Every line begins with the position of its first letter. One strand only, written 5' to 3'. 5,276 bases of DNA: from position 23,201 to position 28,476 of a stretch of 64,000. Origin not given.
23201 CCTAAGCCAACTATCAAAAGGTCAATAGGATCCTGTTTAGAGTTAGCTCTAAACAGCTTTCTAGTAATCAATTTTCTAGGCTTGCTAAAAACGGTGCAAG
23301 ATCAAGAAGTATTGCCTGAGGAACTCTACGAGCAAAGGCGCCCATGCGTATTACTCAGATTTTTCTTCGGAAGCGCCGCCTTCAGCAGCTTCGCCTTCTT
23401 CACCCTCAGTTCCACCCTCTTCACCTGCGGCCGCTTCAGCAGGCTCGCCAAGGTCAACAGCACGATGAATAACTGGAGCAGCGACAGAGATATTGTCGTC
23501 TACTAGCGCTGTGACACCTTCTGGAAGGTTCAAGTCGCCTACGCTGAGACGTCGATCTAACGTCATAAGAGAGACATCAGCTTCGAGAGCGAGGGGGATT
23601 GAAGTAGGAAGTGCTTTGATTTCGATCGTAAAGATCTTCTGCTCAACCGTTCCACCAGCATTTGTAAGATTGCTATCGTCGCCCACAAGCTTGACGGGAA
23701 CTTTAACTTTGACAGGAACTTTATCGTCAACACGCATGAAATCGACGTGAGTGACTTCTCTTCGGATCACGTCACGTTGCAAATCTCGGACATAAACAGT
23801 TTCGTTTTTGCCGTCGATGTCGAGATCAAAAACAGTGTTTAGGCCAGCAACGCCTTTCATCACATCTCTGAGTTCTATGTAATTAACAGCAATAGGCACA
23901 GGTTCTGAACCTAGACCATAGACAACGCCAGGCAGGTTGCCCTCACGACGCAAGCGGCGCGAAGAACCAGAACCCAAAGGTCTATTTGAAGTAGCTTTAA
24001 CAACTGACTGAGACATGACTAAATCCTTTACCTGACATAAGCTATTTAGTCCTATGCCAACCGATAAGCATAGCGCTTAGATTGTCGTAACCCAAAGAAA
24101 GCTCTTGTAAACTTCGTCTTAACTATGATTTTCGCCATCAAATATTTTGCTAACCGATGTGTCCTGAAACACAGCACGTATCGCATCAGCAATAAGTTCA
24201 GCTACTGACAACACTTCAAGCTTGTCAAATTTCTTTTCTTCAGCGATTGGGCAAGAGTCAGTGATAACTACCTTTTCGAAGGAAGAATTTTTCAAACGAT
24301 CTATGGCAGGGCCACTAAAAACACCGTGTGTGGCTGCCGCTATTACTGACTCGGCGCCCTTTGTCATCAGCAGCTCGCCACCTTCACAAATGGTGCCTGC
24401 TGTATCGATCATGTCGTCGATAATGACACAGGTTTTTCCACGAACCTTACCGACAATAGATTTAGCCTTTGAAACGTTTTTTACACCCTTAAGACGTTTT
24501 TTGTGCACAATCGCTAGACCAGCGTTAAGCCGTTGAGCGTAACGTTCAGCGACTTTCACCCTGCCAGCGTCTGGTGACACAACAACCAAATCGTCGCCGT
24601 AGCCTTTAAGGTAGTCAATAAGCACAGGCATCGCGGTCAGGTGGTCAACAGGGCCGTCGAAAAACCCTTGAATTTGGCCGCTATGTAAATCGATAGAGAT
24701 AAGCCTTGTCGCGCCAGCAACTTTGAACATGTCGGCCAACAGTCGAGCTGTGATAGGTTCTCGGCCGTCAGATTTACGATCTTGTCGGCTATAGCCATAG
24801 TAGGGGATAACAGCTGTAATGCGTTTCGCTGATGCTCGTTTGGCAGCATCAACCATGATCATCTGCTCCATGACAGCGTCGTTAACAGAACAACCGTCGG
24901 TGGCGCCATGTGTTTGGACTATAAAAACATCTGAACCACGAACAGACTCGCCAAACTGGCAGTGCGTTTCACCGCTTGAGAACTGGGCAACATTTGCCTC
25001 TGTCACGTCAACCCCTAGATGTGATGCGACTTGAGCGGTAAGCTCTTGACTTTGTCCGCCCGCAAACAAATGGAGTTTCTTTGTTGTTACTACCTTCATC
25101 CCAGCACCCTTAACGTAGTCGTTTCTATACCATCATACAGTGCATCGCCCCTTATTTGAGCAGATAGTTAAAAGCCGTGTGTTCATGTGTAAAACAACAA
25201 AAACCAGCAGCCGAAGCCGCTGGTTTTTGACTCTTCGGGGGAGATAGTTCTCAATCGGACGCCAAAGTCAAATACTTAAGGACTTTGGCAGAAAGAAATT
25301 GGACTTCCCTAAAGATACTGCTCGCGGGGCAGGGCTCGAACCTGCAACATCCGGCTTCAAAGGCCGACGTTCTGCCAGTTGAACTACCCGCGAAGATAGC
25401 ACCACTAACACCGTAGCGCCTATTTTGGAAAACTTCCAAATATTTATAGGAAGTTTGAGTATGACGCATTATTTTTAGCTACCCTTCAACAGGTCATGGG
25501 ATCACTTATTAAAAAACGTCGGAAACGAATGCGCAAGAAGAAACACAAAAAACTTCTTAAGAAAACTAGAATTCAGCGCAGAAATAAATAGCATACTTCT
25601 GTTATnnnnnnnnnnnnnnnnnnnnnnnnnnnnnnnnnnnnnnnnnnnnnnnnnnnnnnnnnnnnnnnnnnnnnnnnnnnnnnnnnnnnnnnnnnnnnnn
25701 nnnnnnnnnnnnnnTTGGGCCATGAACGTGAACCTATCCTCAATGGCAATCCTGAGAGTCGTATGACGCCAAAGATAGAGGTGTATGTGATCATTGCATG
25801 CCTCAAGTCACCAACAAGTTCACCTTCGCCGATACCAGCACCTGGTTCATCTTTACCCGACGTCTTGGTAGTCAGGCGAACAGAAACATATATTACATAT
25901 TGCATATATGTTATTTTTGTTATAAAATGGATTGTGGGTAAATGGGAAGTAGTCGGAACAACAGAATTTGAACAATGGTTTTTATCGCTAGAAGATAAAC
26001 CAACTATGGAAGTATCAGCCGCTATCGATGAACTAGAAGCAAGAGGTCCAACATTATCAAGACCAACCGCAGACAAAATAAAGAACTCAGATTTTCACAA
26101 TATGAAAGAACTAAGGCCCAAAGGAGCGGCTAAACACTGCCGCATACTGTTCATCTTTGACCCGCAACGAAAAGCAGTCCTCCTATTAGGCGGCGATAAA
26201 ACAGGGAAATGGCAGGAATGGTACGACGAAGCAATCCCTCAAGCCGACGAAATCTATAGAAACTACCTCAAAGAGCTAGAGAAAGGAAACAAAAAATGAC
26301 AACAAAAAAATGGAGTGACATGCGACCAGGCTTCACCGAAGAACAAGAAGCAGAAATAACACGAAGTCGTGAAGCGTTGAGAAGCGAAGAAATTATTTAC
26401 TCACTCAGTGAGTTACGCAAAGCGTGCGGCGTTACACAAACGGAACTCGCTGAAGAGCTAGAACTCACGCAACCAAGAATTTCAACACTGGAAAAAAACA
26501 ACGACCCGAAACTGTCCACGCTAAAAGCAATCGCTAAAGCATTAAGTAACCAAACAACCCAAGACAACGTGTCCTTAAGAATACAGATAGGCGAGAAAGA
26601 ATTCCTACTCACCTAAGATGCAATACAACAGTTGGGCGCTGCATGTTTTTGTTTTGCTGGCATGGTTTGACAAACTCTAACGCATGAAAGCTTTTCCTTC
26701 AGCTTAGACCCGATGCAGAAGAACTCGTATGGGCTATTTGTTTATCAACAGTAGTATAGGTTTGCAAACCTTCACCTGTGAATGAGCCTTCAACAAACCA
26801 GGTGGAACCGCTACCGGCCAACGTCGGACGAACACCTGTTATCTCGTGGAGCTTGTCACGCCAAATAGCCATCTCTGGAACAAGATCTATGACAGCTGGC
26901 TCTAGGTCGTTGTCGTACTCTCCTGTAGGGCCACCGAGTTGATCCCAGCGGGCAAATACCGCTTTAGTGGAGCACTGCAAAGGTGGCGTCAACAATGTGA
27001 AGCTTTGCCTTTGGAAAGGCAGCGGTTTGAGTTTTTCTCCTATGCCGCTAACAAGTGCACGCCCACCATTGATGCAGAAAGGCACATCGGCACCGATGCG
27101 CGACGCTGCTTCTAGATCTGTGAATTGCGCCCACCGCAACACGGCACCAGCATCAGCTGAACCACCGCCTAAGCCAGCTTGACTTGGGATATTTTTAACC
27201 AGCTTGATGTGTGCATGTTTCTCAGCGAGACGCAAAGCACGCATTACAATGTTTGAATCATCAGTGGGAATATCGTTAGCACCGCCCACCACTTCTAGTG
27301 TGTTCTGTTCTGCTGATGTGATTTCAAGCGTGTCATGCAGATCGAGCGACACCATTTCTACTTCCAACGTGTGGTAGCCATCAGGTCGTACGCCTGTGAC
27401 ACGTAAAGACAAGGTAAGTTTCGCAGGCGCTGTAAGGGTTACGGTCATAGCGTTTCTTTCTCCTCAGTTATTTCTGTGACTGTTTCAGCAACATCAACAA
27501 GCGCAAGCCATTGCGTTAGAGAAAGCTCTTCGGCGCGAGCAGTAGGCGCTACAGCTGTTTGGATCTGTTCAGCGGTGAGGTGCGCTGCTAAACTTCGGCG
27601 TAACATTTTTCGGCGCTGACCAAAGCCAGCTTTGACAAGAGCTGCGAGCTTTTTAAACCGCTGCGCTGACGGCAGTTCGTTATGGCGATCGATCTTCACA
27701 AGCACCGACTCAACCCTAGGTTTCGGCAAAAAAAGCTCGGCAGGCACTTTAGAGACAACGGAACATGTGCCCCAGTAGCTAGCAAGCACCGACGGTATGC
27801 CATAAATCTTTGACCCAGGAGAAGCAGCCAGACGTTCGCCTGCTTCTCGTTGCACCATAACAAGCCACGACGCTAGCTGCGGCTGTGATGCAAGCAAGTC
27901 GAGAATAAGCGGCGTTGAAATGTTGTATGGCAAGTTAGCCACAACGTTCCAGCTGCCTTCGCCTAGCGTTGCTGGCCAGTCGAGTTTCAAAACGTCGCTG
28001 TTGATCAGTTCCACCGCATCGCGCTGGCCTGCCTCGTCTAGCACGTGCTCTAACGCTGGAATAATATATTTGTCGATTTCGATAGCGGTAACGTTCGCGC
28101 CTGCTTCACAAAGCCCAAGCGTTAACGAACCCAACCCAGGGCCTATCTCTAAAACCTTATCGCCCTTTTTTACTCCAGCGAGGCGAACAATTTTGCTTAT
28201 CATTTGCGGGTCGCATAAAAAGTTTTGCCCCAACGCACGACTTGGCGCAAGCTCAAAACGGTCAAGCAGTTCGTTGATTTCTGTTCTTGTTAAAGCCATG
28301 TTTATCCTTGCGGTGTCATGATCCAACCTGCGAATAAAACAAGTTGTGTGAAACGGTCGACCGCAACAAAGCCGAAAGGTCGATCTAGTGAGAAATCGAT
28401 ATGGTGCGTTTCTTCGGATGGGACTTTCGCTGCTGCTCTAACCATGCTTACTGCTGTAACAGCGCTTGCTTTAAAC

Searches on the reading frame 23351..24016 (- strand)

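Call 58: search_protein_families(library=pfam, proteins=[window:23351-24016:-], max_evalue=0.0001)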
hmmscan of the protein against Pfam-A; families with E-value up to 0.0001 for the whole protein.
window:23351-24016:- (221 aa): 2 families
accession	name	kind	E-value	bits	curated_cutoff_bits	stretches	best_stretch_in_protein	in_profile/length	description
PF01386.24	Ribosomal_L25p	-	4.5e-23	81.9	23.6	1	11-93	5-82/82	Ribosomal L25p family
PF14693.11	Ribosomal_TL5_C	-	5.6e-18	65.5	27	1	102-180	2-79/84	Ribosomal protein TL5, C-terminal domain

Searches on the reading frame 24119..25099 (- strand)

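Call 58: search_protein_families(library=pfam, proteins=[window:24119-25099:-], max_evalue=0.0001)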
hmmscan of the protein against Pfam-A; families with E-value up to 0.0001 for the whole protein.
window:24119-25099:- (326 aa): 3 families
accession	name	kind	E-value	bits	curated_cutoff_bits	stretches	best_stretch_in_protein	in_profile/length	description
PF13793.12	Pribosyltran_N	-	3e-47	159.8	25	1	10-129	2-117/117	N-terminal domain of ribose phosphate pyrophosphokinase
PF14572.12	Pribosyl_synth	-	7.8e-24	85.1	27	1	214-320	76-183/184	Phosphoribosyl synthetase-associated domain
PF00156.33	Pribosyltran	-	2e-16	60.2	26.3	1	170-258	30-124/158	Phosphoribosyl transferase domain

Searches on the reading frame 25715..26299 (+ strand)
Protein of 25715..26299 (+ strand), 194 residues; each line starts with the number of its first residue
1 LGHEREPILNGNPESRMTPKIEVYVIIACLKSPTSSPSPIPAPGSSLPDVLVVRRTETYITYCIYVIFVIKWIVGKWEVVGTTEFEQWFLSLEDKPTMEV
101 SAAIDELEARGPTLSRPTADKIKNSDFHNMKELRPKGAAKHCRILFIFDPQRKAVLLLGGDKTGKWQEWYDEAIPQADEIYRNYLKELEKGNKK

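Call 58: search_protein_families(library=pfam, proteins=[window:25715-26299:+], max_evalue=0.0001)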
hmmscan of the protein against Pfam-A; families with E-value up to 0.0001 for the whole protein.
window:25715-26299:+ (194 aa): 1 family
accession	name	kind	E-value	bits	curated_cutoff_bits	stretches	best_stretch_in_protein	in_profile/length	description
PF05973.20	Gp49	-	1.1e-19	70.7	23.9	1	87-181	1-89/90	Phage derived protein Gp49-like (DUF891)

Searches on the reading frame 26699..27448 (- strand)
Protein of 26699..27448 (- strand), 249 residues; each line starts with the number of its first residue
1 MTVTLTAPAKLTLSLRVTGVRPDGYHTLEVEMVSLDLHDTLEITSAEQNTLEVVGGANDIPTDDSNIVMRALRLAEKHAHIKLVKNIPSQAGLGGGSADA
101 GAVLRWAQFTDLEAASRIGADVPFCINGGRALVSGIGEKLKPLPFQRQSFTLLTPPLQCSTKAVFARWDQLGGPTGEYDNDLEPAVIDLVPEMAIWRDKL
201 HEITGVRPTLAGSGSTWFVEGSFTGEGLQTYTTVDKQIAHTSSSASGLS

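Call 58: search_protein_families(library=pfam, proteins=[window:26699-27448:-], max_evalue=0.0001)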
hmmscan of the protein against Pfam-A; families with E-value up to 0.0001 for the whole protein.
window:26699-27448:- (249 aa): 1 family
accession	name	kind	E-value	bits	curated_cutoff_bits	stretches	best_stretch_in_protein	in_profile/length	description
PF00288.32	GHMP_kinases_N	-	1.4e-07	32.1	22.3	1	66-108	1-47/87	GHMP kinases N terminal domain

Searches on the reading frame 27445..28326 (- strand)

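Call 58: search_protein_families(library=pfam, proteins=[window:27445-28326:-], max_evalue=0.0001)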
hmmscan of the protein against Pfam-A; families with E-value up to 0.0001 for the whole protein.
window:27445-28326:- (293 aa): 1 family
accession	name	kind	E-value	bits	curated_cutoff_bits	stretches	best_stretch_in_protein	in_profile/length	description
PF00398.26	RrnaAD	-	1e-53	182.6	24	1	30-279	6-260/263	Ribosomal RNA adenine dimethylase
